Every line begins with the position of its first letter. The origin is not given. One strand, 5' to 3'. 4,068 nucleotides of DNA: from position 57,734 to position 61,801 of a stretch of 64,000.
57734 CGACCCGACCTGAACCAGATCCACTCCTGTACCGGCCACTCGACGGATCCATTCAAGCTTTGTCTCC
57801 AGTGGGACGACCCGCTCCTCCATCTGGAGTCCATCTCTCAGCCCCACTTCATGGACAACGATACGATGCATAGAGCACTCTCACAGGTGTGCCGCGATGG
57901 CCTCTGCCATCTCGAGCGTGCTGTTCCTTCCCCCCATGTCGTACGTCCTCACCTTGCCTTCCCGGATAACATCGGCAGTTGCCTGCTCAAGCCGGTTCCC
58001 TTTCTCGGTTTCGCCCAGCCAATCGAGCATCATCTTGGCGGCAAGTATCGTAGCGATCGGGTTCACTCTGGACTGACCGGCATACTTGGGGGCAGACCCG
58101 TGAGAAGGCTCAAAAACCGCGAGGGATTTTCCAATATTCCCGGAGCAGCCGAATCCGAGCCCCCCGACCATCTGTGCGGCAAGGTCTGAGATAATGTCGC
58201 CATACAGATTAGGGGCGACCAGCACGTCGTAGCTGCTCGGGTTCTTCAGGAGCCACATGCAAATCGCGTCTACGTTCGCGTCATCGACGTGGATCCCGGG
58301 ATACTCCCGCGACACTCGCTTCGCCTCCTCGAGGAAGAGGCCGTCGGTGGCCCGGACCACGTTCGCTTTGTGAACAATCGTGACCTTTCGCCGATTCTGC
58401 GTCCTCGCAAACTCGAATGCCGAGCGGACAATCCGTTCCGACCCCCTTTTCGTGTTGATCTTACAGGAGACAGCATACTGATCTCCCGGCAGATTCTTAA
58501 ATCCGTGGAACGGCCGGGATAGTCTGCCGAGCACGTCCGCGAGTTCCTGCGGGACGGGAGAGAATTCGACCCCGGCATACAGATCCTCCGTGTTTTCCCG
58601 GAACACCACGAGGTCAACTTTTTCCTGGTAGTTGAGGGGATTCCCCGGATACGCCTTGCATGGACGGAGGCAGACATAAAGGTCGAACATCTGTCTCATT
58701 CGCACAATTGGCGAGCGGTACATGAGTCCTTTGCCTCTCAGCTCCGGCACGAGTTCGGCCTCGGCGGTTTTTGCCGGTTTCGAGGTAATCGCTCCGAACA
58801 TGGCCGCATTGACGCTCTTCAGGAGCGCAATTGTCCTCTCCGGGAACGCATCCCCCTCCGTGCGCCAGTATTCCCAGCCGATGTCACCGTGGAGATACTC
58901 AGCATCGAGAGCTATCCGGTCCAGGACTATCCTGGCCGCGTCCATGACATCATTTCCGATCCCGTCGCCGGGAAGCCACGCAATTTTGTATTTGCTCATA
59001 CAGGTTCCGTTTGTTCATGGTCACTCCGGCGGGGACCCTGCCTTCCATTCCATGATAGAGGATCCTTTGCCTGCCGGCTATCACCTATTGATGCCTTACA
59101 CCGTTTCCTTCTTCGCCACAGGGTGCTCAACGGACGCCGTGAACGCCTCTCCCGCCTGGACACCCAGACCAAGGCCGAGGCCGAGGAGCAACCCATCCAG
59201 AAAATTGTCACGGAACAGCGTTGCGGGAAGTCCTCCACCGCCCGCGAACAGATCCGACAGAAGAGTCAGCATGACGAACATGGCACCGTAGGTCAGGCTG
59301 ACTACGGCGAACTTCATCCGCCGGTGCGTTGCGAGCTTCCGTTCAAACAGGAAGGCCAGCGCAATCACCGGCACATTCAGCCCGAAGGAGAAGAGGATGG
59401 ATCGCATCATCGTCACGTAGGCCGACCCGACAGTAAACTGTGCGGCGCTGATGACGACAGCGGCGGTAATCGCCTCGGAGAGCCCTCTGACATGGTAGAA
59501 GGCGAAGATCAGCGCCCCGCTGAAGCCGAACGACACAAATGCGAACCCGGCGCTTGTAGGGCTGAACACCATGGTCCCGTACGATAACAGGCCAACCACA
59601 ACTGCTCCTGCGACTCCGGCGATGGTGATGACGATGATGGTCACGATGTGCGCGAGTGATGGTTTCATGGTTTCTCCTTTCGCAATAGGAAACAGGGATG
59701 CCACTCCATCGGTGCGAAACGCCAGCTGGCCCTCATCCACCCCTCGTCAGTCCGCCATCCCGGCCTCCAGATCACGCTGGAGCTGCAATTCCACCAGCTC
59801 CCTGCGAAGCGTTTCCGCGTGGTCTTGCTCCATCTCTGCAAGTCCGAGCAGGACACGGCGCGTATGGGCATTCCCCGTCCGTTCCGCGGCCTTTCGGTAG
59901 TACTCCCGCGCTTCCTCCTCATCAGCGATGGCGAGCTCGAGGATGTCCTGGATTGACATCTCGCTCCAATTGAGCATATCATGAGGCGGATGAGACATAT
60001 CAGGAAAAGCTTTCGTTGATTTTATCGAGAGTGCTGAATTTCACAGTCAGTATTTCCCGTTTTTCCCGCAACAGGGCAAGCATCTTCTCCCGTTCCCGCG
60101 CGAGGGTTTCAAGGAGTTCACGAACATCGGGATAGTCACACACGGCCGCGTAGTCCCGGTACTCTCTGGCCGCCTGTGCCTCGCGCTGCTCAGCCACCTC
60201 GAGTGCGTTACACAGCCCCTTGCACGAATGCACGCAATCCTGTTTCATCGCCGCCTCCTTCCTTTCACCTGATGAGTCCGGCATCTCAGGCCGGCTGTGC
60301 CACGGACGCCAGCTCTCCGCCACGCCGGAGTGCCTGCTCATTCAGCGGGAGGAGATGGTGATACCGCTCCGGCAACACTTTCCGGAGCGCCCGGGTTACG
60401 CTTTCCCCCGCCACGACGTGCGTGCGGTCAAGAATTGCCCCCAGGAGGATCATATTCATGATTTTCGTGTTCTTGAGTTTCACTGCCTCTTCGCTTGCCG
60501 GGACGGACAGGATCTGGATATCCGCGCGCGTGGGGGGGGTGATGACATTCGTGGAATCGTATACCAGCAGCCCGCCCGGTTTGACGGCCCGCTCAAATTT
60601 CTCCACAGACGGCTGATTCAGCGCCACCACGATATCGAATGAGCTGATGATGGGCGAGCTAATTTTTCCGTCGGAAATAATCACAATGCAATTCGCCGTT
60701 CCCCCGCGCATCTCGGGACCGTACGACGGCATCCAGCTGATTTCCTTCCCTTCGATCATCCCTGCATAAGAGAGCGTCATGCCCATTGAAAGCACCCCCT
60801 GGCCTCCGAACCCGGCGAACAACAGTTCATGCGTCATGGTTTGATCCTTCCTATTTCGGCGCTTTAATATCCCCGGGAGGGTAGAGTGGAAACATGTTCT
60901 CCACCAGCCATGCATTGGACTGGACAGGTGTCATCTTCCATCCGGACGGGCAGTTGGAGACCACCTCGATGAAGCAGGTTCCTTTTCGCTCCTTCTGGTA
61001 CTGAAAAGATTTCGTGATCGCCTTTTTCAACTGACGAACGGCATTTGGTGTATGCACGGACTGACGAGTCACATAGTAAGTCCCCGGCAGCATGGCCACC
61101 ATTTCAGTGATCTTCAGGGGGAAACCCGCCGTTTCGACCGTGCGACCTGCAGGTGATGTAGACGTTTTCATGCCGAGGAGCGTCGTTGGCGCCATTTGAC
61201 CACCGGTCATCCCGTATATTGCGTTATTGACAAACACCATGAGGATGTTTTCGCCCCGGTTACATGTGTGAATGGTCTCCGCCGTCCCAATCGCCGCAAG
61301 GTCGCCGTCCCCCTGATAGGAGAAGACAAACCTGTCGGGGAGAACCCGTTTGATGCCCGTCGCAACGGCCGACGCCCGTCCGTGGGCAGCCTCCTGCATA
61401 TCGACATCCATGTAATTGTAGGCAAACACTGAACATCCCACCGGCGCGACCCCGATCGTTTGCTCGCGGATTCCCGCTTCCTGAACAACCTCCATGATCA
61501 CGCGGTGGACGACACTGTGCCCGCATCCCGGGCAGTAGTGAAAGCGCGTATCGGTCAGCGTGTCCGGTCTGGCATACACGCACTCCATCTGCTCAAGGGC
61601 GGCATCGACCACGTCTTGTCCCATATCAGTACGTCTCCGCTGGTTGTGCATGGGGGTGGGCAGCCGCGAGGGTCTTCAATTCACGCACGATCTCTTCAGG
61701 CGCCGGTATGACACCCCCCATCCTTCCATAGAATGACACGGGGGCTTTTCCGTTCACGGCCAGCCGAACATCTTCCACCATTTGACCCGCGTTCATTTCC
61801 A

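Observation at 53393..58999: Non-canonical leu-like operon: IPMDH-family dehydrogenase, HMG-CoA-lyase-like lyase, family III CoA-transferase, LeuC, LeuD (then OsmC)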

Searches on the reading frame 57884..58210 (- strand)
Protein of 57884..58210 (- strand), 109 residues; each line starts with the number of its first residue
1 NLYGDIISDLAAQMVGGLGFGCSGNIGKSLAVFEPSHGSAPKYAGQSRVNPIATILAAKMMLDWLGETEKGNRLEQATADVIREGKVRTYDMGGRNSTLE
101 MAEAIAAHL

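Call 39: search_solved_structures(query=window:57884-58210:-, show_alignments=5, max_evalue=0.00001)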
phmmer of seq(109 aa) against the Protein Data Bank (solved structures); distinct sequences matched with E-value up to 0.00001: 79 (the best 60 are shown).
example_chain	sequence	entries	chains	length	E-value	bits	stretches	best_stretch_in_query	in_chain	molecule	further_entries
1x0l_A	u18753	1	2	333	1.2e-28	102.6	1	1-106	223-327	Homoisocitrate dehydrogenase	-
3asj_A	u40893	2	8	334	1.2e-28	102.6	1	1-106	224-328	Homoisocitrate dehydrogenase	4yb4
3ah3_A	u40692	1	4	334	1.8e-27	98.8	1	1-106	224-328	Homoisocitrate dehydrogenase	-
6ltf_A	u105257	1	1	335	2e-24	89.1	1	1-109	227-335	Isocitrate dehydrogenase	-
6m3s_A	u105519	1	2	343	2.1e-24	89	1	1-109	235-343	Isocitrate dehydrogenase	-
2d1c_A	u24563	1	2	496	2.4e-23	85.6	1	1-106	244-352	Isocitrate dehydrogenase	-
6lky_A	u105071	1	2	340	3.6e-23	85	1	1-106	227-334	Putative isocitrate dehydrogenase, NAD-dependent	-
3ty3_A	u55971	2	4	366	4.5e-23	84.7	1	1-108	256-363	Probable homoisocitrate dehydrogenase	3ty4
2iv0_A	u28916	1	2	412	3.2e-22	81.9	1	1-108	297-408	ISOCITRATE DEHYDROGENASE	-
5gre_A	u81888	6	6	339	6.1e-22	81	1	1-105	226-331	Isocitrate dehydrogenase [NAD] subunit alpha, mitochondrial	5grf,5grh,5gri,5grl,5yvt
6kde_A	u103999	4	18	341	6.2e-22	81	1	1-105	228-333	Isocitrate dehydrogenase [NAD] subunit alpha, mitochondrial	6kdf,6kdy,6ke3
6l57_A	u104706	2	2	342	6.2e-22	81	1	1-105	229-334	Isocitrate dehydrogenase [NAD] subunit alpha, mitochondrial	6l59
8grb_B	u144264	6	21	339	6.2e-22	81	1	1-105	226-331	Isocitrate dehydrogenase [NAD] subunit alpha, mitochondrial | Human IDH3 alpha subunit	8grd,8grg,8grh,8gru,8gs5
7ce3_A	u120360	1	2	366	7.1e-22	80.9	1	1-105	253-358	Isocitrate dehydrogenase [NAD] subunit alpha, mitochondrial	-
3blv_B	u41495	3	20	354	3.2e-19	72.3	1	1-106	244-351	Isocitrate dehydrogenase [NAD] subunit 2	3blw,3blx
6c0e_A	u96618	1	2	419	2.2e-18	69.6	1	1-99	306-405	Isocitrate dehydrogenase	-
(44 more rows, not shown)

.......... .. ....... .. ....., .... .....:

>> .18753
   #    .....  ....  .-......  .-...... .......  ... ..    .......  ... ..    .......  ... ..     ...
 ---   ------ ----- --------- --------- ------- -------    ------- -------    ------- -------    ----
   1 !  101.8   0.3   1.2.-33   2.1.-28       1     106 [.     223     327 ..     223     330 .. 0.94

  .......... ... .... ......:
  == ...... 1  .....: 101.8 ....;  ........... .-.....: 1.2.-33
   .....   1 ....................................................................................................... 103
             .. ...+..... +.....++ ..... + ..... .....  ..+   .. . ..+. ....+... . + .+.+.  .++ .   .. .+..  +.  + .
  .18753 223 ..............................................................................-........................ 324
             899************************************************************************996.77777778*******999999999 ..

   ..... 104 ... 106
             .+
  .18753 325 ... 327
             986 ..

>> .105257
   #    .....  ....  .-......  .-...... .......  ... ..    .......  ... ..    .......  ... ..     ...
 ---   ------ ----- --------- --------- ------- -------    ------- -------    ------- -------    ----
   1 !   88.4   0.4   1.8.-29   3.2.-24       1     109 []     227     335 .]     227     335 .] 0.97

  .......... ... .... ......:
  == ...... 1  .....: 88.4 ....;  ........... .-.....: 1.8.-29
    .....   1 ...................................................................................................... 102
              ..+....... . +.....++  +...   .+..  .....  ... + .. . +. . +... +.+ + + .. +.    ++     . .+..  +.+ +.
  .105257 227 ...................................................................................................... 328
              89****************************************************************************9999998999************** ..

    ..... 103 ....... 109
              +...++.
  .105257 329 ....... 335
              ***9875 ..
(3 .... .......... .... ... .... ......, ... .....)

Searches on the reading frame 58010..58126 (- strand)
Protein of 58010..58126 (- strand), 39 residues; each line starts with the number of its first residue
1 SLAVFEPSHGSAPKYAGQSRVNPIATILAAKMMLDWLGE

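Call 41: search_solved_structures(query=window:58010-58126:-, show_alignments=5, max_evalue=0.01)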
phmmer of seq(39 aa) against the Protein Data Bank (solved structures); distinct sequences matched with E-value up to 0.01: 70 (the best 60 are shown).
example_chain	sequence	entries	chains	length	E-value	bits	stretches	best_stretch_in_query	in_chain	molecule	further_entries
2iv0_A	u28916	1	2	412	6.3e-10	41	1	2-38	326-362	ISOCITRATE DEHYDROGENASE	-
3ah3_A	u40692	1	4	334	1.6e-09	39.8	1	2-39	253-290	Homoisocitrate dehydrogenase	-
1x0l_A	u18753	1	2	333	1.7e-09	39.7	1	2-39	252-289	Homoisocitrate dehydrogenase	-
3asj_A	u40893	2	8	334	1.7e-09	39.7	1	2-39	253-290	Homoisocitrate dehydrogenase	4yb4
6c0e_A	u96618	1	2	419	2.3e-09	39.3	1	2-38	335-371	Isocitrate dehydrogenase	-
5m2e_A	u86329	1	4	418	6.7e-09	37.9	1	1-38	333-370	Isocitrate dehydrogenase [NADP]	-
1grp_A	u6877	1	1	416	2e-08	36.5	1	3-38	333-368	ISOCITRATE DEHYDROGENASE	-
4ajb_A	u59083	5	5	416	2e-08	36.5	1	3-38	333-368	NADP ISOCITRATE DEHYDROGENASE | ISOCITRATE DEHYDROGENASE [NADP]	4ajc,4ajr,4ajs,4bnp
1bl5_A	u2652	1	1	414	2e-08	36.5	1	3-38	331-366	ISOCITRATE DEHYDROGENASE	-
4p69_C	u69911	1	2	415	2e-08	36.5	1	3-38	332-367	Isocitrate dehydrogenase [NADP]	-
1gro_A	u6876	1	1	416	2e-08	36.5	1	3-38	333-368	ISOCITRATE DEHYDROGENASE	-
1cw1_A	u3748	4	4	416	2e-08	36.5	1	3-38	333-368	ISOCITRATE DEHYDROGENASE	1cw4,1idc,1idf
1ai2_A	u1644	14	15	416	2e-08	36.5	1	3-38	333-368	ISOCITRATE DEHYDROGENASE | Isocitrate dehydrogenase [NADP] | NADP ISOCITRATE DEHYDROGENASE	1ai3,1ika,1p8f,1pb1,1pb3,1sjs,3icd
1hj6_A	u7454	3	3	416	2e-08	36.5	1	3-38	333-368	ISOCITRATE DEHYDROGENASE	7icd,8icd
6icd_A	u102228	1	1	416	2e-08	36.5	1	3-38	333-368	ISOCITRATE DEHYDROGENASE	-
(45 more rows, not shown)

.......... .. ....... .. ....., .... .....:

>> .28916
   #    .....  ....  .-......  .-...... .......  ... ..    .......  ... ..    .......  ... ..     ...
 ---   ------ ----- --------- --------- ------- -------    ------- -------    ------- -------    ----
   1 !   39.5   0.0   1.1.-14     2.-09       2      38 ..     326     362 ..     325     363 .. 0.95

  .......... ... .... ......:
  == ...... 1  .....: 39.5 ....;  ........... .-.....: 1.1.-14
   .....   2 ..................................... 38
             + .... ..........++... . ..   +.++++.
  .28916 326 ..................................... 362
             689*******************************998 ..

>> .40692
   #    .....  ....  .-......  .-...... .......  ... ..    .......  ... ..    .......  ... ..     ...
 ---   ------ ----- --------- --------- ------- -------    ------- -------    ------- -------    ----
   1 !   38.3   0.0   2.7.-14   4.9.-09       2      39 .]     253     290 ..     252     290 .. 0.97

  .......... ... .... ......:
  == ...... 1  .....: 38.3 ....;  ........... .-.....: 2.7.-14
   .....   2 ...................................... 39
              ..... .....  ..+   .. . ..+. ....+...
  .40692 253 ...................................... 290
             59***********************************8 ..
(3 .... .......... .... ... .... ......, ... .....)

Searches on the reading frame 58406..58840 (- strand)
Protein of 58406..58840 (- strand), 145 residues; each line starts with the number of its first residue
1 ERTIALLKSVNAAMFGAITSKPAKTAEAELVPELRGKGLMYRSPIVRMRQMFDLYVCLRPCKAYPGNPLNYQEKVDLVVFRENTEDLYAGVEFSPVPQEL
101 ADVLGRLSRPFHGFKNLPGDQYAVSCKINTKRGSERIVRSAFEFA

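Call 40: search_solved_structures(query=window:58406-58840:-, show_alignments=5, max_evalue=0.00001)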
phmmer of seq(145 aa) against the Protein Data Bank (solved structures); distinct sequences matched with E-value up to 0.00001: 29.
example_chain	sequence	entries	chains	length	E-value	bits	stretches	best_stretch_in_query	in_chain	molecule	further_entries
2d4v_A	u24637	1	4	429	1.1e-17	67.7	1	41-145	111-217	isocitrate dehydrogenase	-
1grp_A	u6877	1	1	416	6.8e-17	65.1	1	41-145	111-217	ISOCITRATE DEHYDROGENASE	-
1gro_A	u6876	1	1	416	2e-16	63.6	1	41-145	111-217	ISOCITRATE DEHYDROGENASE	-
1iso_A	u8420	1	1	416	3.7e-16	62.7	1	41-145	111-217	ISOCITRATE DEHYDROGENASE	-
4ajb_A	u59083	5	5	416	4.8e-16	62.4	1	41-145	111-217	NADP ISOCITRATE DEHYDROGENASE | ISOCITRATE DEHYDROGENASE [NADP]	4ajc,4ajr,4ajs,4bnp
1bl5_A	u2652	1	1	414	5.2e-16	62.3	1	41-145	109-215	ISOCITRATE DEHYDROGENASE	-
4p69_C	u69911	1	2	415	5.2e-16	62.3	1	41-145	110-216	Isocitrate dehydrogenase [NADP]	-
1cw7_A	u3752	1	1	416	5.2e-16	62.3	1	41-145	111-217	ISOCITRATE DEHYDROGENASE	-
1ai2_A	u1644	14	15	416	5.2e-16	62.3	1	41-145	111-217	ISOCITRATE DEHYDROGENASE | Isocitrate dehydrogenase [NADP] | NADP ISOCITRATE DEHYDROGENASE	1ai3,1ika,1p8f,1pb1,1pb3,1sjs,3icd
1cw1_A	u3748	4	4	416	5.2e-16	62.3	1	41-145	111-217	ISOCITRATE DEHYDROGENASE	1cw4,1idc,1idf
3dms_A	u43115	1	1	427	6.3e-16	62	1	41-145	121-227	Isocitrate dehydrogenase [NADP]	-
1hj6_A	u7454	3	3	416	1.2e-15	61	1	42-145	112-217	ISOCITRATE DEHYDROGENASE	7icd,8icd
6icd_A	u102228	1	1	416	1.3e-15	61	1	42-145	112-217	ISOCITRATE DEHYDROGENASE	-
1idd_A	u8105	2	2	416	1.9e-15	60.4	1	41-145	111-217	ISOCITRATE DEHYDROGENASE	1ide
1hqs_A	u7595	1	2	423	3.6e-15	59.5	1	41-145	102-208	ISOCITRATE DEHYDROGENASE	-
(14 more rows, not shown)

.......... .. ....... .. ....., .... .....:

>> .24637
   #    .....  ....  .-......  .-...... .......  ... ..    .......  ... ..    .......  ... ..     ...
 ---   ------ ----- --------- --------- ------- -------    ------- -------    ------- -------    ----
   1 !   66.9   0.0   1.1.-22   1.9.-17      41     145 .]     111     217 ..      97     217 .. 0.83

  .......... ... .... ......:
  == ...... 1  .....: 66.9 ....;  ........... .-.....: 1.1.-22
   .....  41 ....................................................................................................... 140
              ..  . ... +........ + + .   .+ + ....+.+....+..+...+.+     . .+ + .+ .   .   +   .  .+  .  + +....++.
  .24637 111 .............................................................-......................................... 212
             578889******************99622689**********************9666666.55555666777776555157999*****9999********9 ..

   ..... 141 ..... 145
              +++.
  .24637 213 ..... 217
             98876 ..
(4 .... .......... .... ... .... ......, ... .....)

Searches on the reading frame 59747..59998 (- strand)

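Call 38: search_protein_families(library=pfam, proteins=[window:59747-59998:-], max_evalue=0.001)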
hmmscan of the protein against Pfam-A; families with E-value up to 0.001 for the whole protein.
window:59747-59998:- (83 aa): 2 families
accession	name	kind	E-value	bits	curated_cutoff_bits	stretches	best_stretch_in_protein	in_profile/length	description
PF02915.23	Rubrerythrin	-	1.9e-09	38.4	22.8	1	18-77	1-62/137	Rubrerythrin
PF00210.30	Ferritin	-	0.00021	21.7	24.5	1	13-72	79-140/142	Ferritin-like domain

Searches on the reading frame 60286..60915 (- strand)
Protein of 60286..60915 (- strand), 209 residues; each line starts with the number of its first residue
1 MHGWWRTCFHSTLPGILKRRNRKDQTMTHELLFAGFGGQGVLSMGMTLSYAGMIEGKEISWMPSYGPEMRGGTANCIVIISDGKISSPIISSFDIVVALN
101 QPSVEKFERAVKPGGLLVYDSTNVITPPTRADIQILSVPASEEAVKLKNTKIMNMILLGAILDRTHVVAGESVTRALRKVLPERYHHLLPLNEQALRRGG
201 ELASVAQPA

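Call 17: search_protein_families(library=ncbifam, proteins=[window:60286-60915:-], max_evalue=0.00001)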
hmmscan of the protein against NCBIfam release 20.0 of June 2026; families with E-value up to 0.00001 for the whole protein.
window:60286-60915:- (209 aa): 16 families
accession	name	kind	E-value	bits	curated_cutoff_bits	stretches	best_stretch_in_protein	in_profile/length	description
NF006323.0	PRK08537.1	equivalog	3.8e-30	104.6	235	1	27-202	1-177/181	2-oxoacid:ferredoxin oxidoreductase subunit gamma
NF006211.0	PRK08338.1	equivalog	2.3e-21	76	239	1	32-200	4-165/170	2-oxoacid:ferredoxin oxidoreductase subunit gamma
TIGR02175.1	PorC_KorC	subfamily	1.1e-19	70.8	81.1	1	30-199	3-171/177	2-oxoacid:acceptor oxidoreductase, gamma subunit, pyruvate/2-ketoisovalerate family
TIGR03710.1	OAFO_sf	subfamily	1.5e-18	66.7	482.75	1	31-203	4-173/561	2-oxoacid:acceptor oxidoreductase subunit alpha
NF005325.0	PRK06853.1-5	equivalog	1.3e-14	54.4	230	1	28-202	3-190/192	indolepyruvate oxidoreductase subunit beta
NF005322.0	PRK06853.1-2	equivalog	1.3e-13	51.2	237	0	28-128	5-105/197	indolepyruvate oxidoreductase subunit beta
NF005324.0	PRK06853.1-4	equivalog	6.4e-13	49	222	1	27-204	1-190/196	indolepyruvate oxidoreductase subunit beta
NF040683.1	PorC_Meth_Thtga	equivalog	6.7e-13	48.8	270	1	30-199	3-169/177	pyruvate synthase subunit PorC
NF006321.0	PRK08534.1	equivalog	1.7e-12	47.4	225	1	30-184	3-161/181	pyruvate ferredoxin oxidoreductase subunit gamma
NF006275.0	PRK08441.1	equivalog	1.8e-12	47.2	216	1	27-199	1-174/185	2-oxoglutarate-acceptor oxidoreductase subunit OorC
NF045762.1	PhenlGlyoxDHPadE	equivalog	1.1e-11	44.9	300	1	29-205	2-181/187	NADH-dependent phenylglyoxylate dehydrogenase subunit gamma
NF004916.0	PRK06274.1-2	equivalog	1.3e-11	45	227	1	28-199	2-172/178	indolepyruvate oxidoreductase subunit beta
NF005323.0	PRK06853.1-3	equivalog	3.4e-10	40.2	238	0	25-127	3-104/197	indolepyruvate oxidoreductase subunit beta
NF010632.0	PRK14029.1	equivalog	2.2e-08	33.9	335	1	30-181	3-161/185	pyruvate/ketoisovalerate ferredoxin oxidoreductase subunit gamma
TIGR03334.1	IOR_beta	equivalog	1.3e-07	31.7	205.8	0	30-185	2-176/189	indolepyruvate ferredoxin oxidoreductase subunit beta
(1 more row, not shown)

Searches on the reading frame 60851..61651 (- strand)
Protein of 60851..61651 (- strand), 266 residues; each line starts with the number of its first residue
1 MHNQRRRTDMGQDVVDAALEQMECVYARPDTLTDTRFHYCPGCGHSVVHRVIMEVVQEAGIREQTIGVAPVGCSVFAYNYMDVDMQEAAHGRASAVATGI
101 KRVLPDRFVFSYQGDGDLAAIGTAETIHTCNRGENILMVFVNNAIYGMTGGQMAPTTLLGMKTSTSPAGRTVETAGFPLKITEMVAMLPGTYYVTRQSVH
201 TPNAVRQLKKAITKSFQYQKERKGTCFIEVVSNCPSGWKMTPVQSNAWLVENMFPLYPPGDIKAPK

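Call 17: search_protein_families(library=ncbifam, proteins=[window:60851-61651:-], max_evalue=0.00001)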
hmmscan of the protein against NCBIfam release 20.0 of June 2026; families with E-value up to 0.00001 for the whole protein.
window:60851-61651:- (266 aa): 12 families
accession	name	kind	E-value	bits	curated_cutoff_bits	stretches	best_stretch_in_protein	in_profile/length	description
NF007207.0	PRK09628.1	equivalog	1.1e-34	120.4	364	1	38-234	17-202/277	2-oxoglutarate ferredoxin oxidoreductase subunit beta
TIGR02177.1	PorB_KorB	subfamily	1.2e-33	116.9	261.9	1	38-253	2-203/286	2-oxoacid:acceptor oxidoreductase, beta subunit, pyruvate/2-ketoisovalerate family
NF008820.0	PRK11866.1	equivalog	1.4e-33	116.5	402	1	35-235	13-202/287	2-oxoacid ferredoxin oxidoreductase subunit beta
NF008821.0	PRK11869.1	equivalog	5.2e-29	101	438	1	34-253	11-216/286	2-oxoacid ferredoxin oxidoreductase subunit beta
NF041171.1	Oxoac_fdxbeta_Archa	equivalog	2.4e-28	99.3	423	1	38-236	4-191/296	2-oxoacid:ferredoxin oxidoreductase subunit beta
NF008819.1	PRK11865.1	equivalog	8.6e-24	84.3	405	1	39-244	20-222/300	pyruvate synthase subunit PorB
NF008818.0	PRK11864.1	subfamily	6.1e-20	71.5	405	1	40-244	21-218/300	3-methyl-2-oxobutanoate dehydrogenase subunit beta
NF045766.1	PhenlGlyoxDHPadI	equivalog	7.7e-14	51.3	700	1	39-243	158-363/443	NADH-dependent phenylglyoxylate dehydrogenase subunit beta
NF045792.1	OxalOxredbeta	equivalog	3.1e-13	49.4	590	1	39-241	23-232/311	oxalate oxidoreductase subunit beta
NF004813.0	PRK06163.1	equivalog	1.5e-08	34.6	240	1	90-157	59-126/202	hypothetical protein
TIGR03846.1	sulfopy_beta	equivalog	2.5e-08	34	221.5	1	89-161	43-116/182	sulfopyruvate decarboxylase subunit beta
TIGR03336.1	IOR_alpha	equivalog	2.9e-08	32.5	650.9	1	38-163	357-478/595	indolepyruvate ferredoxin oxidoreductase subunit alpha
